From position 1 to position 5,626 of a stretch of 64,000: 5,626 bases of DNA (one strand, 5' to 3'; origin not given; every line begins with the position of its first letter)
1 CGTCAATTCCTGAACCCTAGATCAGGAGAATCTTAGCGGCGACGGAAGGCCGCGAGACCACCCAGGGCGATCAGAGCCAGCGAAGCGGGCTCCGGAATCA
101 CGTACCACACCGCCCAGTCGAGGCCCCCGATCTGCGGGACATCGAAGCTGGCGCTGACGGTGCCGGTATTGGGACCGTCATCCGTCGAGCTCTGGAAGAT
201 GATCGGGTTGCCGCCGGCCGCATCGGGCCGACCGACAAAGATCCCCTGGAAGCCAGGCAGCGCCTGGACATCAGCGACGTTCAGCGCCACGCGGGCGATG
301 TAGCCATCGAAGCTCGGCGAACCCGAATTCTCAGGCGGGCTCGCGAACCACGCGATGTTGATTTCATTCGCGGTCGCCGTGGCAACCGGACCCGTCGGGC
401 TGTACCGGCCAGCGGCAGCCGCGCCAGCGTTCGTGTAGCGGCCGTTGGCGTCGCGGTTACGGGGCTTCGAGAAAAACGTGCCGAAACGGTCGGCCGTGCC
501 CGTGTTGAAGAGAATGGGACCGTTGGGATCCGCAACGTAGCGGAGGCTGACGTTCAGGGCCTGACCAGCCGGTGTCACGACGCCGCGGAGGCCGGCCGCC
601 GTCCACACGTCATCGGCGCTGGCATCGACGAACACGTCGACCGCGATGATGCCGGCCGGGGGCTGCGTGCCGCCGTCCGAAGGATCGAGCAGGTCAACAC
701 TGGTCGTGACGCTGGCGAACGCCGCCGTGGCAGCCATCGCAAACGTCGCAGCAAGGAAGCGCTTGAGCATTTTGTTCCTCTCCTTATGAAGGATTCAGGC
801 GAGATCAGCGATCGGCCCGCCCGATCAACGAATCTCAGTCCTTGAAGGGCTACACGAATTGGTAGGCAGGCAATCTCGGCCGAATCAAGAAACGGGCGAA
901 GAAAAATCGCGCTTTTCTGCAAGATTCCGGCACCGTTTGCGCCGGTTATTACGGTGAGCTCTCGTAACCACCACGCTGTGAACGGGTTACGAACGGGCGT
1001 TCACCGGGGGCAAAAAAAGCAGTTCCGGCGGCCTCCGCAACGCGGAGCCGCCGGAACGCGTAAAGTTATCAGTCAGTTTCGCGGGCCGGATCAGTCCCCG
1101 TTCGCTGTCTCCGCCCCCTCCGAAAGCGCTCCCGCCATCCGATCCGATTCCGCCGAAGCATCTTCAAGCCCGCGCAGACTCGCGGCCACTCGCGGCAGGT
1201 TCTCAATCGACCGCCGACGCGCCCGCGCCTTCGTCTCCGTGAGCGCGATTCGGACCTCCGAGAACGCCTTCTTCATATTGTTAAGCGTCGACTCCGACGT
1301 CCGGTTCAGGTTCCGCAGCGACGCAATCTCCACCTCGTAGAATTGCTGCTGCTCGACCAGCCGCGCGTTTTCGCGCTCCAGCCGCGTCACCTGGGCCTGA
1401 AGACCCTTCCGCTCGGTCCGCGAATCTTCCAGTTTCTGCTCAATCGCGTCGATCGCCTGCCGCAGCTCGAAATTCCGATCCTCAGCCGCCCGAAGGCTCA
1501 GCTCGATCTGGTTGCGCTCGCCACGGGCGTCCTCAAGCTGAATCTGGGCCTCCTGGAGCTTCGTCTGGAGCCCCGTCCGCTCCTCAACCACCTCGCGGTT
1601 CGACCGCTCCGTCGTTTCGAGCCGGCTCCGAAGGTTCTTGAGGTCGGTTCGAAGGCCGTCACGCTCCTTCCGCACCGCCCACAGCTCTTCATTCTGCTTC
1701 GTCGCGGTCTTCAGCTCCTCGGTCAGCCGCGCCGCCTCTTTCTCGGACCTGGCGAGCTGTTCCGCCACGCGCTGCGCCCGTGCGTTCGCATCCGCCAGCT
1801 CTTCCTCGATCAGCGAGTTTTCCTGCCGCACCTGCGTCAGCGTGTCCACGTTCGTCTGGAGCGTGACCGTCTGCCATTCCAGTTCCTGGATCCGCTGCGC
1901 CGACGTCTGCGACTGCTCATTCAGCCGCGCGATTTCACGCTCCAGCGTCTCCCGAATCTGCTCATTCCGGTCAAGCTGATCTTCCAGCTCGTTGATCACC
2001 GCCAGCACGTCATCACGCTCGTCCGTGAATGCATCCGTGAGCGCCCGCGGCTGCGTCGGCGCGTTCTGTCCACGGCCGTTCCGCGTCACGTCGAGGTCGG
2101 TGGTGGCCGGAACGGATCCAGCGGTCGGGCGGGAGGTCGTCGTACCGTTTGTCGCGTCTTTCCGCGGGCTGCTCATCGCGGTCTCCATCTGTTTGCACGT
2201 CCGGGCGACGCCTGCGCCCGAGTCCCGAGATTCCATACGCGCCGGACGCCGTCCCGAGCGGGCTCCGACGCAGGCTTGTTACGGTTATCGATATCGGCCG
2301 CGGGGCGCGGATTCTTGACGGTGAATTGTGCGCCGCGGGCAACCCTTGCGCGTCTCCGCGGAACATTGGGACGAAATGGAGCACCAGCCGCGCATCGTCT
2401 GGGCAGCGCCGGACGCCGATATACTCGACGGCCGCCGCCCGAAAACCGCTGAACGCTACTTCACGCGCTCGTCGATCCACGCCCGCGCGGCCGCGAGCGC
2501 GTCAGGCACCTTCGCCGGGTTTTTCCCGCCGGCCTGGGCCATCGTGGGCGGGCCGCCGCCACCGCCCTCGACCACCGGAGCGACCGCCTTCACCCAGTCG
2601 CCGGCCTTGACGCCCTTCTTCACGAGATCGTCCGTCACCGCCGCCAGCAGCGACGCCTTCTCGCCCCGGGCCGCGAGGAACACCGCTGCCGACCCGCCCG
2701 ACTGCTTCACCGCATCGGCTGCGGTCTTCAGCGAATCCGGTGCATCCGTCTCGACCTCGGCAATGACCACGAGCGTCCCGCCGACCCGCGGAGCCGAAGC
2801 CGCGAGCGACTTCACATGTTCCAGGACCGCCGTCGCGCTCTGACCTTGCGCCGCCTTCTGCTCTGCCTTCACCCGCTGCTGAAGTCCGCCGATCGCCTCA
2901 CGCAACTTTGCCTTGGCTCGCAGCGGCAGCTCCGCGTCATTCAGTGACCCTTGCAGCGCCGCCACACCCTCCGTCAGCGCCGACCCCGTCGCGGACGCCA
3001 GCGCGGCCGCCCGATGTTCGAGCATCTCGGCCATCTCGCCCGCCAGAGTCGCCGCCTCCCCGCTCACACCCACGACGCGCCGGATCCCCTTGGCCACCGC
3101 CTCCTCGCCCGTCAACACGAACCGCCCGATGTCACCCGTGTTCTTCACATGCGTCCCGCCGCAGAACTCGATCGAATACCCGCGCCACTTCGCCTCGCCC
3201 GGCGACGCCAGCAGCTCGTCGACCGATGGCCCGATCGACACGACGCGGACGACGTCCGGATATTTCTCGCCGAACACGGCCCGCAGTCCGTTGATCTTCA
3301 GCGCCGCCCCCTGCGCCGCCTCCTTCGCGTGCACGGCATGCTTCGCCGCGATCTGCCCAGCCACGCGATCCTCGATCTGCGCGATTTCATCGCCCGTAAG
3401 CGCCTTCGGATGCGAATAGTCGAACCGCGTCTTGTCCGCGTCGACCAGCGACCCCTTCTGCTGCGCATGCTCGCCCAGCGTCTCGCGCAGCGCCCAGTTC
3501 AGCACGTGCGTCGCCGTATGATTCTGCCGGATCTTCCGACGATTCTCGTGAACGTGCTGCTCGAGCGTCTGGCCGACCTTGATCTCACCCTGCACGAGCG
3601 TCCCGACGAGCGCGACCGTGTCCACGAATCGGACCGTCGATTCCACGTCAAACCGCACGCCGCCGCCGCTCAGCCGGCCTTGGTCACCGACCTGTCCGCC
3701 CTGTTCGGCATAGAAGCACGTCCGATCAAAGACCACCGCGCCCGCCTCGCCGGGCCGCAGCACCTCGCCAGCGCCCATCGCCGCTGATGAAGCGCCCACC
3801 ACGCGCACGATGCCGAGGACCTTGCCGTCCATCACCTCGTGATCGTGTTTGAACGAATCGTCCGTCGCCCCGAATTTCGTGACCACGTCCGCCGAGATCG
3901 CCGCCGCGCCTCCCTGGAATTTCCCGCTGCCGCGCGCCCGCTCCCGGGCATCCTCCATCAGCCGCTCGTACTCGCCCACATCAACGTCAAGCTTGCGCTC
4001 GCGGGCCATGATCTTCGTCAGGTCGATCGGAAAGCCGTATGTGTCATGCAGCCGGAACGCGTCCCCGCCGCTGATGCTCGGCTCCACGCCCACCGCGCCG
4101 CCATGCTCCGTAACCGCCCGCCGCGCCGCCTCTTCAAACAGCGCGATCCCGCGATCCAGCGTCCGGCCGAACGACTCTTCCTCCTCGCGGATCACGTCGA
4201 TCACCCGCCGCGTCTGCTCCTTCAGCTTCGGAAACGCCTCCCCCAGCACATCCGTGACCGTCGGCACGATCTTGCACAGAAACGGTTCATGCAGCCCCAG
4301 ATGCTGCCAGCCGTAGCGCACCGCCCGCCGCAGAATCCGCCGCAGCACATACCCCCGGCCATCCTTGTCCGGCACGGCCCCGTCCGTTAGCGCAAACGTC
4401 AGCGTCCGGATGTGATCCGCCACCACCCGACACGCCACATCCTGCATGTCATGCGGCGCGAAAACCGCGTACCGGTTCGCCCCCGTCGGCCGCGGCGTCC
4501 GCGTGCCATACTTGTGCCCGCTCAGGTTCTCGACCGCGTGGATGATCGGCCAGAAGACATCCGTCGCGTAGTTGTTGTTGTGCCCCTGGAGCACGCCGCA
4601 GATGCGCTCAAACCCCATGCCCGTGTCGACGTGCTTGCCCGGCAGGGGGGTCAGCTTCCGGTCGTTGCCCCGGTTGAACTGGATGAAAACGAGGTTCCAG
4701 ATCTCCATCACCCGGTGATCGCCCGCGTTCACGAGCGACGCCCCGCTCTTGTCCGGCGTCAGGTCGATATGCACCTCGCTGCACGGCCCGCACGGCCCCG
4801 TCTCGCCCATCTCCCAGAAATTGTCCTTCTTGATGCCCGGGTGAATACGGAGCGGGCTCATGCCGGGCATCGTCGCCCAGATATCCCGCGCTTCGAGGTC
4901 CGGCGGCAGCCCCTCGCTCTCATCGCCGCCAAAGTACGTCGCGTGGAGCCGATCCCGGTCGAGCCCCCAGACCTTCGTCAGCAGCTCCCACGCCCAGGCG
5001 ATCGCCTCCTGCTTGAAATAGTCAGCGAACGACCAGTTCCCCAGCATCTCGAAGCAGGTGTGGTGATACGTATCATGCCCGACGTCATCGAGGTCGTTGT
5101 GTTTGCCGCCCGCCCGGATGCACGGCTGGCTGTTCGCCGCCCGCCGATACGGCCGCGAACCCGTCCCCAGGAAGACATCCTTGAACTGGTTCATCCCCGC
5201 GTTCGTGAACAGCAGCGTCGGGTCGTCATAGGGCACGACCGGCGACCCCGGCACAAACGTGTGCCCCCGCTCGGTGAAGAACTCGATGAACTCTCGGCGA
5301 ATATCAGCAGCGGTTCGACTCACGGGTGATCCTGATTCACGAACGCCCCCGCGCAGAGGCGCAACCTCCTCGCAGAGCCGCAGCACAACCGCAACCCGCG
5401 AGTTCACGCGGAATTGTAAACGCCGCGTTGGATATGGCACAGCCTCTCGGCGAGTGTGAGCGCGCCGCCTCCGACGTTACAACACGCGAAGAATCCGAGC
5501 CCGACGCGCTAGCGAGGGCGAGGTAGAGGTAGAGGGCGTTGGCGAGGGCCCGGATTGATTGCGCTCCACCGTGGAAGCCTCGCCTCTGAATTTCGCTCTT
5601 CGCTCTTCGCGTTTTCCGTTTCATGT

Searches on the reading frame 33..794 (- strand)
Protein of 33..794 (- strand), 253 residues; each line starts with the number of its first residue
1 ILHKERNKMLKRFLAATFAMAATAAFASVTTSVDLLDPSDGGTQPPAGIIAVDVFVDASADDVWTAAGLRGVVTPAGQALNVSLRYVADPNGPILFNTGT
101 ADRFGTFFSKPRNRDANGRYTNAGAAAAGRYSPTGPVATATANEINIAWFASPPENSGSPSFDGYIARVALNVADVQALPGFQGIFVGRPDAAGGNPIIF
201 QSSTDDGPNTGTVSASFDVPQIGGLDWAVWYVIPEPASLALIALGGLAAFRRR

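Call 43: search_protein_families(library=pfam, proteins=[window:33-794:-], max_evalue=0.001)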
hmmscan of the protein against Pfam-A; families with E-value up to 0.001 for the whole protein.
window:33-794:- (253 aa): 1 family
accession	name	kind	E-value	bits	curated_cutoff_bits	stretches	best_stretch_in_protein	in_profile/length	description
PF07589.16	PEP-CTERM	-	3.2e-05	24.3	20.7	1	233-253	2-24/24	PEP-CTERM motif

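Call 68: search_protein_families(library=ncbifam, proteins=[window:33-794:-], max_evalue=0.001)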
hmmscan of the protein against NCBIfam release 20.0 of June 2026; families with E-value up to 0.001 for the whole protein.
window:33-794:- (253 aa): 1 family
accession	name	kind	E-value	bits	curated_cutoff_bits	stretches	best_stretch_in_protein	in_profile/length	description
TIGR02595.1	PEP_CTERM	domain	0.00068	20.3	16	0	233-253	1-21/24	PEP-CTERM sorting domain-containing protein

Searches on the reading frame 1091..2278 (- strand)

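Call 43: search_protein_families(library=pfam, proteins=[window:1091-2278:-], max_evalue=0.001)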
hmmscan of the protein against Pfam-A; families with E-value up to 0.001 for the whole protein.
window:1091-2278:- (395 aa): 1 family
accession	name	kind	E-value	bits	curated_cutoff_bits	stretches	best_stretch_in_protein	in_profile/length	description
PF13851.11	GAS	-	3.2e-07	30.4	32.3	1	148-256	36-144/200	Growth-arrest specific micro-tubule binding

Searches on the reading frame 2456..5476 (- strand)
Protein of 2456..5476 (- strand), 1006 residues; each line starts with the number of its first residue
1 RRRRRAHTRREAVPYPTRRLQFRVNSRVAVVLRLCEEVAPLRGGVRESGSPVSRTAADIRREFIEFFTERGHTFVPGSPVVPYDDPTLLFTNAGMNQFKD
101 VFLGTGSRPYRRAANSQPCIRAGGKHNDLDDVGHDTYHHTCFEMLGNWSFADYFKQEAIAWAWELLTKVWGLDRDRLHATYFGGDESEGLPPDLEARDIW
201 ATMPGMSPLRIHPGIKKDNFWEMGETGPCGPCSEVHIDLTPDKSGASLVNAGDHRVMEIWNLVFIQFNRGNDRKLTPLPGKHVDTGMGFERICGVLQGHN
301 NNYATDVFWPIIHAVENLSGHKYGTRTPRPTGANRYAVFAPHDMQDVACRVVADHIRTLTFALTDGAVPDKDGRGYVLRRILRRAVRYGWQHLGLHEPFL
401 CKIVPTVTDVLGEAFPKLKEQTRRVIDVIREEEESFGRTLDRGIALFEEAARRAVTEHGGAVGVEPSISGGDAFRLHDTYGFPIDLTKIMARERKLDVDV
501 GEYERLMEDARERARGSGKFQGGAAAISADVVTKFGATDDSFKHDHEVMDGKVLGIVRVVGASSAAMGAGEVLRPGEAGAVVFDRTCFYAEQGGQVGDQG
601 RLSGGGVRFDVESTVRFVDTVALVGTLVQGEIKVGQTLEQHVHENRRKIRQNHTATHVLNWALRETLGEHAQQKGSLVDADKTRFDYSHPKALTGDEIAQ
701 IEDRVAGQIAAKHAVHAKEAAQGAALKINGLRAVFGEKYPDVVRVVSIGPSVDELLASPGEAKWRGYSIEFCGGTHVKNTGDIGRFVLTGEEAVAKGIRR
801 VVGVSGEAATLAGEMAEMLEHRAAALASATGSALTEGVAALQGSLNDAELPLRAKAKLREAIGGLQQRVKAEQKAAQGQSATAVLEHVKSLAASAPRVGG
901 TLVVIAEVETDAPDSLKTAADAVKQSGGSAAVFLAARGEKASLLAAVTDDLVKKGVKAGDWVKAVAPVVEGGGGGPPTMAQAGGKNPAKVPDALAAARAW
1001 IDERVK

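Call 43: search_protein_families(library=pfam, proteins=[window:2456-5476:-], max_evalue=0.001)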
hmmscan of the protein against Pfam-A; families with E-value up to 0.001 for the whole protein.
window:2456-5476:- (1006 aa): 3 families
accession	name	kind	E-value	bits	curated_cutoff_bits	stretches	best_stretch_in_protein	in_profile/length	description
PF01411.24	tRNA-synt_2c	-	8.7e-194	645.5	30.3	1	58-645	1-551/552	tRNA synthetases class II (A)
PF07973.19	tRNA_SAD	-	6.4e-16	58.5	24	1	743-801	1-43/44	Threonyl and Alanyl tRNA synthetase second additional domain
PF02272.25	DHHA1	-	3.6e-15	56.7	25.9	1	903-1002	4-101/102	DHHA1 domain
